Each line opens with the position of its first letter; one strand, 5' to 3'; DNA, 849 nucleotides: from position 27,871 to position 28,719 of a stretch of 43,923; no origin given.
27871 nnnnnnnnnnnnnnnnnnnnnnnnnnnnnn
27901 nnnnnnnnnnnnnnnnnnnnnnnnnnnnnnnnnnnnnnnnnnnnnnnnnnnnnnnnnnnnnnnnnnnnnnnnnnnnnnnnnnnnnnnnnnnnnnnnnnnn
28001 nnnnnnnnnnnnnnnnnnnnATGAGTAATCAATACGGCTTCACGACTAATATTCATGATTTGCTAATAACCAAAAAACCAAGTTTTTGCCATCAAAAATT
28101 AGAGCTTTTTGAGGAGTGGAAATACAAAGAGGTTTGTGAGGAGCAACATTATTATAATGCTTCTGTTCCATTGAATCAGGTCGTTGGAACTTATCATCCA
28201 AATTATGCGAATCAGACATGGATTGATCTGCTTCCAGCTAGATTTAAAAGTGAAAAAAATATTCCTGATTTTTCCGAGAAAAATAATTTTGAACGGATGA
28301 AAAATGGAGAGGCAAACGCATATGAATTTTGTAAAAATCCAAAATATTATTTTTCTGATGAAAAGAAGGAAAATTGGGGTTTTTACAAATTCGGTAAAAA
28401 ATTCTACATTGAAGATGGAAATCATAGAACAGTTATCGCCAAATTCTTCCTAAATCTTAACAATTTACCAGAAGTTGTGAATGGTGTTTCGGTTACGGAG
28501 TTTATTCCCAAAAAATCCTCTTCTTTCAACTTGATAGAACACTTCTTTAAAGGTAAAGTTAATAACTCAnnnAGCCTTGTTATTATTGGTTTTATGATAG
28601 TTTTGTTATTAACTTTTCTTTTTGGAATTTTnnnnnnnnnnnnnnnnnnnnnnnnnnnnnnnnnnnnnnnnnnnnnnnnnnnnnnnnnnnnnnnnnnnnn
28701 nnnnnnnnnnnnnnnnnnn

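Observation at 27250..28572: Abutting metallophosphoesterase + ParB/Srx-like gene pair directly behind the Shango-like triad: candidate undescribed accessory or stand-alone defence module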

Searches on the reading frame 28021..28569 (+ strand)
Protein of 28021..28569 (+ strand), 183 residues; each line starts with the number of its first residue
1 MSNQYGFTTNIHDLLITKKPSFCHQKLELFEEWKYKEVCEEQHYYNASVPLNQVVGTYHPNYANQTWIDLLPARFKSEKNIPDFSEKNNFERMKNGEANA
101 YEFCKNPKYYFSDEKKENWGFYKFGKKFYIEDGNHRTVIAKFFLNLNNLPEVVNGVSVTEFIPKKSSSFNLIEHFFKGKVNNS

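Call 3: search_protein_families(library=pfam, proteins=[window:28021-28569:+], max_evalue=0.01)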
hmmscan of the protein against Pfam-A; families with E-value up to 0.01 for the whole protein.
window:28021-28569:+ (183 aa): 0 families

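Call 4: search_protein_families(library=padloc, proteins=[window:28021-28569:+], max_evalue=0.01)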
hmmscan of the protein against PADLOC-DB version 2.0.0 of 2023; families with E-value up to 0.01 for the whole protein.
window:28021-28569:+ (183 aa): 1 family
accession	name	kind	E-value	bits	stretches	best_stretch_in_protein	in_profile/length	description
PDLC04718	PDC-M59B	-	0.00061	17.9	1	92-148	32-90/159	-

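Call 5: search_protein_families(library=ncbifam, proteins=[window:28021-28569:+], max_evalue=1)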
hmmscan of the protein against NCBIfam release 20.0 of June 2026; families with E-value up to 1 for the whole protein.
window:28021-28569:+ (183 aa): 0 families

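Call 6: search_protein_families(library=phrogs, proteins=[window:28021-28569:+], max_evalue=1)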
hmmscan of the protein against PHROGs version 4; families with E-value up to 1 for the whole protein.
window:28021-28569:+ (183 aa): 0 families

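Call 7: search_protein_families(library=pfam, proteins=[window:28021-28569:+], max_evalue=10)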
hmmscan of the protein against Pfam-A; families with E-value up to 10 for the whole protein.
window:28021-28569:+ (183 aa): 1 family
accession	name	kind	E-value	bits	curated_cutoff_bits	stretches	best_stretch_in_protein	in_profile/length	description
PF07413.16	Herpes_UL37_2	-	0.16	11.4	25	1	21-92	22-100/334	Betaherpesvirus immediate-early glycoprotein UL37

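Call 8: find_homologous_proteins(query=window:28021-28569:+, max_evalue=0.001)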
Query window:28021-28569:+ (183 aa): 3 proteins with E <= 0.001 among 34 candidates.
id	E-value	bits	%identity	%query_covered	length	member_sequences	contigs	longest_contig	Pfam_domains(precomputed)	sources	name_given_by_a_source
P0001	1.5e-118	411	97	100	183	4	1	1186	-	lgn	-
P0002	1.3e-99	350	84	100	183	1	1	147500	-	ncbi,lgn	-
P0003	1.7e-49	186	55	86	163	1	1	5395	-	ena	-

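Call 10: find_encoding_contigs(protein=P0002, flank=10000, max_places=4)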
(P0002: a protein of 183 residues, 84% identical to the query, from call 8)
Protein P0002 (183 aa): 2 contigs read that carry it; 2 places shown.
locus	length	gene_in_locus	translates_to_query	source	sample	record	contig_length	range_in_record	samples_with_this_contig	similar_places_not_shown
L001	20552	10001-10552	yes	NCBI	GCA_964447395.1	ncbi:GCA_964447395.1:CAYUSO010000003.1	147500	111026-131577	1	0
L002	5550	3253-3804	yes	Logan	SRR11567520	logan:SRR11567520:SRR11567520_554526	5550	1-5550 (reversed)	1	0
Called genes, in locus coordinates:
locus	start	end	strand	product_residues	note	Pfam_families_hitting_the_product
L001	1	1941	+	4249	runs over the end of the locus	PF26363:Phospholipase-like, PF26745:SPM, PF17892:Cadherin_5, PF17963:Big_9, PF00082:Peptidase_S8, PF01483:P_proprotein, PF08548:Peptidase_M10_C, PF17803:Cadherin_4, +36 more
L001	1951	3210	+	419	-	PF02321:OEP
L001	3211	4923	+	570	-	PF00664:ABC_membrane, PF02463:SMC_N (faint), PF00005:ABC_tran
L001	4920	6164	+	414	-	PF25984:BSH_YknX (weak), PF25994:HH_AprE, PF26002:Beta-barrel_AprE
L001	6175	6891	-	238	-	-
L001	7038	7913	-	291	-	PF01909:NTP_transf_2 (faint), PF18765:Polbeta (weak), PF05168:HEPN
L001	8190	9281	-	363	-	PF14022:DUF4238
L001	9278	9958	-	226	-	-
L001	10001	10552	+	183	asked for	-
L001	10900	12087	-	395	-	PF13356:Arm-DNA-bind_3, PF14659:Phage_int_SAM_3, PF22022:Phage_int_M (weak), PF00589:Phage_integrase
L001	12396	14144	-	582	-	PF00999:Na_H_Exchanger, PF02254:TrkA_N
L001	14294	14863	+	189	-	PF22769:DCD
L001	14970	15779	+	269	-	PF00775:Dioxygenase_C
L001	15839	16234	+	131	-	PF02033:RBFA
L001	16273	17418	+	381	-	PF02670:DXP_reductoisom, PF08436:DXP_redisom_C, PF13288:DXPR_C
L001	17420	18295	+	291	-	-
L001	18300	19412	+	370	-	PF02163:Peptidase_M50, PF00595:PDZ (weak), PF13180:PDZ_2, PF17820:PDZ_6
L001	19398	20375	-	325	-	PF00591:Glycos_transf_3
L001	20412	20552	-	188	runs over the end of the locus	PF00117:GATase, PF07722:Peptidase_C26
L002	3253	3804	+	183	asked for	-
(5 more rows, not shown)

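Call 11: find_encoding_contigs(protein=P0003, flank=10000, max_places=4)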
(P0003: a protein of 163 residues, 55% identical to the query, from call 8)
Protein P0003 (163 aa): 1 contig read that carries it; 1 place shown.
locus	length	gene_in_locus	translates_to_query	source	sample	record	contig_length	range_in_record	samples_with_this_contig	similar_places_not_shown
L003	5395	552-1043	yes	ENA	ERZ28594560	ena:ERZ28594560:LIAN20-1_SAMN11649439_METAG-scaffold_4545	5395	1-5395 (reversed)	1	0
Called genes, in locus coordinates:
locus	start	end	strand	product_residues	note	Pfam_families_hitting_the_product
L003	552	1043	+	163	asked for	-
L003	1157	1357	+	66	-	-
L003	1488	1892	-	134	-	-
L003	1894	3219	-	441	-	PF00239:Resolvase, PF07508:Recombinase, PF13408:Zn_ribbon_recom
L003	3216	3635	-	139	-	PF11149:DUF2924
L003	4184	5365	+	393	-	-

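Call 12: find_encoding_contigs(protein=P0001, flank=10000, max_places=4)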
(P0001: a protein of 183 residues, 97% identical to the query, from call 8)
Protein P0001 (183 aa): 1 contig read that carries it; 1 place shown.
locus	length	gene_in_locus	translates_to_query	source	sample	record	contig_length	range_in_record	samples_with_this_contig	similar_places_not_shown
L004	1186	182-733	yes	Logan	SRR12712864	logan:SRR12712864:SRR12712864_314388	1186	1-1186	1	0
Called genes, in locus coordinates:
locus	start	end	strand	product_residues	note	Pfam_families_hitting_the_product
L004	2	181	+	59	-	?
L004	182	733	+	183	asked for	-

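Call 20: search_protein_representatives(protein=window:28021-28569:+)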
Query: 183 residues. Proteins with E-value up to 0.001 (for the whole library): 207; up to 1e-10: 75; up to 1e-30: 1. The best 150 are listed.
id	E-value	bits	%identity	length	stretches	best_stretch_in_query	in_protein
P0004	8.5e-49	182.1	55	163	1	8-162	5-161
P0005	1.5e-26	109.6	42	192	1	9-163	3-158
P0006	1.1e-25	106.8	42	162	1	6-161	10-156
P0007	1.3e-25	106.6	41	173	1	8-166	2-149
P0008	4.2e-25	104.9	43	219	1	42-170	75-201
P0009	1.1e-24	103.5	38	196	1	8-167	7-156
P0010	1.8e-24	102.8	35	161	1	8-162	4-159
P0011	2.2e-24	102.5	40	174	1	7-162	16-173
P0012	1.2e-22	96.9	43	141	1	45-161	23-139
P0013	2.4e-22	95.9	41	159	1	47-159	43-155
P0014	2.9e-22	95.6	45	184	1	46-165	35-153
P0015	3.1e-22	95.6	39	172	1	8-166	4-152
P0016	8.4e-22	94.1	44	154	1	47-159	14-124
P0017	9.6e-22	93.9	38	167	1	8-165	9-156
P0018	2.5e-21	92.6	41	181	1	45-170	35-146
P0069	2.3e-12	63.4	37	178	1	40-161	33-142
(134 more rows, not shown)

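Call 23: search_solved_structures(query=A1, max_evalue=10, show_alignments=3)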
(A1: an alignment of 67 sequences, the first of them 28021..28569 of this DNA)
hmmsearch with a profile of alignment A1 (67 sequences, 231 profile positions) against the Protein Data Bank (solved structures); distinct sequences matched with E-value up to 10: 1.
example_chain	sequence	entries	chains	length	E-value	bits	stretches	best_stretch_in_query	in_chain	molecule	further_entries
4faj_A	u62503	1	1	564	1.5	11.6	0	13-45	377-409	PrgZ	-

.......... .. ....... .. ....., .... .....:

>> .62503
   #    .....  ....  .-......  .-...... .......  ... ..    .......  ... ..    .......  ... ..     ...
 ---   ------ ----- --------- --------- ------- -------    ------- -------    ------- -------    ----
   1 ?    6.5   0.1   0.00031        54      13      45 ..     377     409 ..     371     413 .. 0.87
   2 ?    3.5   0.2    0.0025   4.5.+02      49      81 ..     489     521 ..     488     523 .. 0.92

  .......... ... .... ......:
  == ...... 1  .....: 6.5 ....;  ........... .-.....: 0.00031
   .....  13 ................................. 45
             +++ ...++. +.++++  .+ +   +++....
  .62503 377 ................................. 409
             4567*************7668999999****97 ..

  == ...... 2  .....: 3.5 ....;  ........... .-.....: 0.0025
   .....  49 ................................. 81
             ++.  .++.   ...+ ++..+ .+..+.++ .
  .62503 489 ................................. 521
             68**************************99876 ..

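Call 24: find_homologous_proteins(query=A1, max_evalue=0.00001)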
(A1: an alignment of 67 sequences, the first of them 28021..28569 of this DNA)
Query A1 (67 sequences) (183 aa, profile of the alignment): 34 proteins with E <= 0.00001 among 2644 candidates.
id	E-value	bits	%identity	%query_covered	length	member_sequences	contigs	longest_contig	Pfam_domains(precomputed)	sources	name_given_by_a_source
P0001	2.6e-56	209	97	100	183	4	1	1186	-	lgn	-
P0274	3.4e-56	208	39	90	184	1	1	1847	-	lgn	-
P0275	1.3e-55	207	39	93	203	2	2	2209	-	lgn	-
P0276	1.4e-52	197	42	84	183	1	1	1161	-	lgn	-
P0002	3.0e-52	196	84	100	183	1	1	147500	-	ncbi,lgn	-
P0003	5.6e-50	188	55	86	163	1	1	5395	-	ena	-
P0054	2.7e-46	176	32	81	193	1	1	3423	-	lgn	-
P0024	2.1e-45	173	35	63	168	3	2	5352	-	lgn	-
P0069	4.9e-42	162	33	65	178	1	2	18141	-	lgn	-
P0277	4.2e-40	156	33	75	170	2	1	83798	-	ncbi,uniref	ncbi:hypothetical protein [Vibrio cyclitrophicus]|uniref:Uncharacterized protein n=1 Tax=Vibrio cycl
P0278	7.2e-40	155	31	79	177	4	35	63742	-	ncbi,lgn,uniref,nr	ncbi:hypothetical protein MW344_003783 [Vibrio parahaemolyticus]|uniref:Uncharacterized protein n=1 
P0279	9.2e-40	155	30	77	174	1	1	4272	-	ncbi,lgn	-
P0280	4.4e-39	152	36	66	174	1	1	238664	-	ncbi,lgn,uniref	ncbi:hypothetical protein [Vibrio atypicus]|uniref:hypothetical protein n=1 Tax=Vibrio atypicus TaxI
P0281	5.1e-37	146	31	66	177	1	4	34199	-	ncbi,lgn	-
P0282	1.6e-36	144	31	77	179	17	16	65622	-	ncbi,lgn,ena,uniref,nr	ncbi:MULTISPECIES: hypothetical protein [Vibrio harveyi group]|uniref:hypothetical protein n=1 Tax=V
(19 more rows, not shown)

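Call 26: find_encoding_contigs(protein=P0278, flank=8000, max_places=6)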
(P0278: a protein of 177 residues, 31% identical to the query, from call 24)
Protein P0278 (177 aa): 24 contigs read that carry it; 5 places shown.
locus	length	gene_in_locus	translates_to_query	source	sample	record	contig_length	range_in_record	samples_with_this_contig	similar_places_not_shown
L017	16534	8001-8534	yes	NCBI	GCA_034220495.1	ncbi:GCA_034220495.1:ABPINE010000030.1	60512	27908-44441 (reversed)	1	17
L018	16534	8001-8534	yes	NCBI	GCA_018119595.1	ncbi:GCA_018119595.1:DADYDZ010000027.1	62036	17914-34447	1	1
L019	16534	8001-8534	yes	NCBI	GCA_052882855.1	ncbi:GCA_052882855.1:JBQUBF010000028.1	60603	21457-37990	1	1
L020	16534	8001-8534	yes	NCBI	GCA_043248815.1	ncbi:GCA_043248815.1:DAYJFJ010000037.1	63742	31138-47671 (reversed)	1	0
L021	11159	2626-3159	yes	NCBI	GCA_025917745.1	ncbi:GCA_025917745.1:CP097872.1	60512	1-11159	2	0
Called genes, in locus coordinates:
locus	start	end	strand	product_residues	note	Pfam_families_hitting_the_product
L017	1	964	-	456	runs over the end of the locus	PF06122:TraH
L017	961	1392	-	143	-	PF13728:TraF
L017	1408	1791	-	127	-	-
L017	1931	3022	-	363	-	PF13728:TraF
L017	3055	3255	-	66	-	-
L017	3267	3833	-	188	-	-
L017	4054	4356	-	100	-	-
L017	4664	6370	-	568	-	PF06986:F_T4SS_TraN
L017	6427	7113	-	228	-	PF09673:TrbC_Ftype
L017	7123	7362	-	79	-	-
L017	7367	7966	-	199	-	-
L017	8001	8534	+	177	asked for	-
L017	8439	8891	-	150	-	-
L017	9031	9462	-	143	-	-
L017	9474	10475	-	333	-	PF06834:TraU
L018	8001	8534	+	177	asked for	-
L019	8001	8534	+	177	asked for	-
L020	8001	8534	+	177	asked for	-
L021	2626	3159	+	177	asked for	-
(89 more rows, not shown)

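Call 28: find_encoding_contigs(protein=P0280, flank=8000, max_places=3)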
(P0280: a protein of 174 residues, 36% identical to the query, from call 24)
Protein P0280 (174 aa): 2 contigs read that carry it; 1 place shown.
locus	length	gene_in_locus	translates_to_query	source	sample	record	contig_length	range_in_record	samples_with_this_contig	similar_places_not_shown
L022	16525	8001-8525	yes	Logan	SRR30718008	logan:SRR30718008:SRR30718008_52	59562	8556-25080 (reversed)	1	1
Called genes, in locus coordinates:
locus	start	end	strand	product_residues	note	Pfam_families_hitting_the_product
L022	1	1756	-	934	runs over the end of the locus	PF07916:TraG_N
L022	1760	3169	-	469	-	PF06122:TraH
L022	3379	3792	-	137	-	PF13098:Thioredoxin_2 (faint), PF13728:TraF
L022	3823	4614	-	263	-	PF13728:TraF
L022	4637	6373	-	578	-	PF06986:F_T4SS_TraN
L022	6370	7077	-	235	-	PF09673:TrbC_Ftype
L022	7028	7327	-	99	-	-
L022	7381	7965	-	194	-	-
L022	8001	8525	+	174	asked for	-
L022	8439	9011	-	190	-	-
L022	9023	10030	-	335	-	PF06834:TraU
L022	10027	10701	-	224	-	-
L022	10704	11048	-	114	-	PF09677:TrbI_Ftype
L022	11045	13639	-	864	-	PF11130:TraC_F_IV, PF12846:AAA_10 (faint), PF19044:P-loop_TraG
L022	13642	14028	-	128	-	PF09676:TraV (faint)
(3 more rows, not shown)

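Call 29: find_encoding_contigs(protein=P0069, flank=8000, max_places=3)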
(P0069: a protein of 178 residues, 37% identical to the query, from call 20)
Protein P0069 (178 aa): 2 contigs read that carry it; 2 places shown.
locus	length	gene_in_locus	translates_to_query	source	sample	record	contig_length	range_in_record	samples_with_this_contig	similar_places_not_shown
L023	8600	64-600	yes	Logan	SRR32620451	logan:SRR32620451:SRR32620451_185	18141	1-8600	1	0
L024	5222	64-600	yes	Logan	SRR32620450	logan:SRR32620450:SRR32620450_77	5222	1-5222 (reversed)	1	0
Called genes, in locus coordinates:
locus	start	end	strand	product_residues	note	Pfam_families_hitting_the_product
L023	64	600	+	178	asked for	-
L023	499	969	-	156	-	-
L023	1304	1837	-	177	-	-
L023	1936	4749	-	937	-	PF07916:TraG_N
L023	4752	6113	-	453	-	PF06122:TraH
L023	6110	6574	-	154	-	PF13728:TraF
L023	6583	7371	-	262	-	PF13728:TraF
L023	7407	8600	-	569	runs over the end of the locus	PF06986:F_T4SS_TraN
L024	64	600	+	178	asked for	-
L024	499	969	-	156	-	-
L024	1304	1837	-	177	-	-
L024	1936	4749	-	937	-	PF07916:TraG_N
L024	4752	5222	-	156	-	?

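Call 35: predict_structure(alignment_id=A2)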
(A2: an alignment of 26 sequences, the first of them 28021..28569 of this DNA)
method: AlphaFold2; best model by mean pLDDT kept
length: 183 residues; sequences in the alignment: 26
mean_pLDDT: 83.0   pTM: 0.81
mean pLDDT of the five models: 83.0, 82.9, 82.8, 82.6, 82.0
residues with pLDDT >= 90: 98; 70-90: 41; 50-70: 30; < 50: 14
segments of 3 or more residues with pLDDT < 50: 85-88, 179-183
pLDDT, mean of each block of 10 residues (from residue 1): 69 86 95 91 97 97 92 62 47 72 88 94 97 95 94 98 78 58 33
secondary structure, 60 per line:
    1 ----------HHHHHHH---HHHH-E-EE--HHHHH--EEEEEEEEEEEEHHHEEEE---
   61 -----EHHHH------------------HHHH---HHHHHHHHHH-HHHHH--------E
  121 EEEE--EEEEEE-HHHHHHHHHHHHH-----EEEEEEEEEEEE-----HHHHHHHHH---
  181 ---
elements in order: H11-17 H21-24 H32-36 E39-50 E54-57 H67-70 H89-92 H96-105 H107-111 E120-124 E127-132 H134-146 E152-163 H169-177

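Call 38: fold_search(model_id=the predicted structure, library=pdb)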
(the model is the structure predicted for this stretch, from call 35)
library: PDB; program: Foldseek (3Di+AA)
matches with E <= 10: 41; with E <= 0.001: 0
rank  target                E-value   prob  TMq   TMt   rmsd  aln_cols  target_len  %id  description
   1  7ol9_A                3.9e-01  0.35  0.31  0.29   8.4       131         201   12  Crystal structure of C-terminally truncated Bacillus subtilis nucleoid occlusion protein (Noc) complexed to the Noc-bi (released 2022-03-09)
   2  6ky4                  6.1e-01  0.11  0.16  0.29   6.3        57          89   12  Crystal structure of Sulfiredoxin from Arabidopsis thaliana (released 2019-10-16)
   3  6sdk_B                7.4e-01  0.13  0.24  0.23  12.1       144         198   12  Crystal structure of bacterial ParB dimer bound to CDP (released 2019-10-23)
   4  7bnk_B                7.9e-01  0.15  0.26  0.25  13.4       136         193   12  Crystal structure of ParB from Myxococcus xanthus bound to CDP and Monothiophosphate (released 2021-09-08)
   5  7bnk_A                8.5e-01  0.15  0.26  0.25  13.6       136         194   10  Crystal structure of ParB from Myxococcus xanthus bound to CDP and Monothiophosphate (released 2021-09-08)
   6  7o0n_A                9.0e-01  0.15  0.25  0.24  13.5       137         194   10  Crystal structure of a ParB E93A mutant from Myxococcus xanthus bound to CDP and monothiophosphate (released 2021-09-15)
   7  7ol9_B                9.6e-01  0.14  0.27  0.25  11.4       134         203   10  Crystal structure of C-terminally truncated Bacillus subtilis nucleoid occlusion protein (Noc) complexed to the Noc-bi (released 2022-03-09)
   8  7bnr_A                1.4e+00  0.13  0.27  0.25  13.6       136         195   10  Crystal structure of a ParB Q52A mutant from Myxococcus xanthus bound to CTPyS (released 2021-09-08)
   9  7bnr_B                2.7e+00  0.08  0.26  0.25  13.7       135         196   10  Crystal structure of a ParB Q52A mutant from Myxococcus xanthus bound to CTPyS (released 2021-09-08)
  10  6sdk_A                2.7e+00  0.06  0.24  0.23  12.1       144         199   11  Crystal structure of bacterial ParB dimer bound to CDP (released 2019-10-23)
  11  9f6c_A                4.2e+00  0.01  0.08  0.03  20.1        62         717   10  Cardiac myosin motor domain in the pre-powerstroke state co-crystallized with the inhibitor aficamten (released 2024-09-04)
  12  8jbb_B                4.7e+00  0.01  0.08  0.04  13.5        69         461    9  Crystal Structure of the Csm6 from Thermus thermophilus HB8 in complex with A2>p (released 2023-12-13)
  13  5fsh_A                5.0e+00  0.01  0.08  0.04  13.5        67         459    9  Crystal structure of Thermus thermophilus Csm6 (released 2016-01-27)
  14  1mnd                  5.0e+00  0.00  0.07  0.03  20.1        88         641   11  TRUNCATED HEAD OF MYOSIN FROM DICTYOSTELIUM DISCOIDEUM COMPLEXED WITH MGADP-ALF4 (released 1996-08-17)
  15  2qh5_B                5.7e+00  0.01  0.11  0.10  13.4        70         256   13  Crystal structure of mannose-6-phosphate isomerase from Helicobacter pylori (released 2007-07-17)
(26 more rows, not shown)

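Call 41: search_protein_families(library=padloc, alignment_id=A1, max_evalue=0.01)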
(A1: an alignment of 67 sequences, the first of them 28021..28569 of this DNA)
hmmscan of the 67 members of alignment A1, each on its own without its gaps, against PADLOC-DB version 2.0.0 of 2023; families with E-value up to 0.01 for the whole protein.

A. member 1, window:28021-28569:+ (183 aa): 1 family
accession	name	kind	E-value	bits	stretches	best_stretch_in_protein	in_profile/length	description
PDLC04718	PDC-M59B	-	0.00061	17.9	1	92-148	32-90/159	-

B. families by the number of members that match (of 67 scanned): 3 families
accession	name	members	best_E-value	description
PDLC04718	PDC-M59B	3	0.00061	-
PDLC04135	mad3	1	3.7e-16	mads_3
PDLC02263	AbiEi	1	0.0056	AbiEi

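Call 42: search_protein_families(library=pfam, alignment_id=A1, max_evalue=0.1)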
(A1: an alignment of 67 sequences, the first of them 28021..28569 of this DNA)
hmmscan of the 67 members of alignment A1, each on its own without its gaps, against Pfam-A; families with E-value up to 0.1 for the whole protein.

A. member 1, window:28021-28569:+ (183 aa): 0 families

B. families by the number of members that match (of 67 scanned): 9 families
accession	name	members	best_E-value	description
PF00005.33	ABC_tran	1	1e-12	ABC transporter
PF18790.7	KfrB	1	3.1e-11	KfrB Domain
PF09440.15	eIF3_N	1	0.0051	eIF3 subunit 6 N terminal domain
PF17890.6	WW_like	1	0.0059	Peptidoglycan hydrolase LytB WW-like domain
PF11781.13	Zn_ribbon_RRN7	1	0.0072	Zinc-finger of RNA-polymerase I-specific TFIIB, Rrn7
PF05114.20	MbnB_TglH_ChrH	1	0.051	RiPP precursor modification enzyme MbnB/TglH/ChrH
PF21082.3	MS_channel_3rd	1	0.053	Mechanosensitive ion channel MscS, C-terminal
PF00077.25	RVP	1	0.078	Retroviral aspartyl protease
PF19253.4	DUF5900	1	0.099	Family of unknown function (DUF5900)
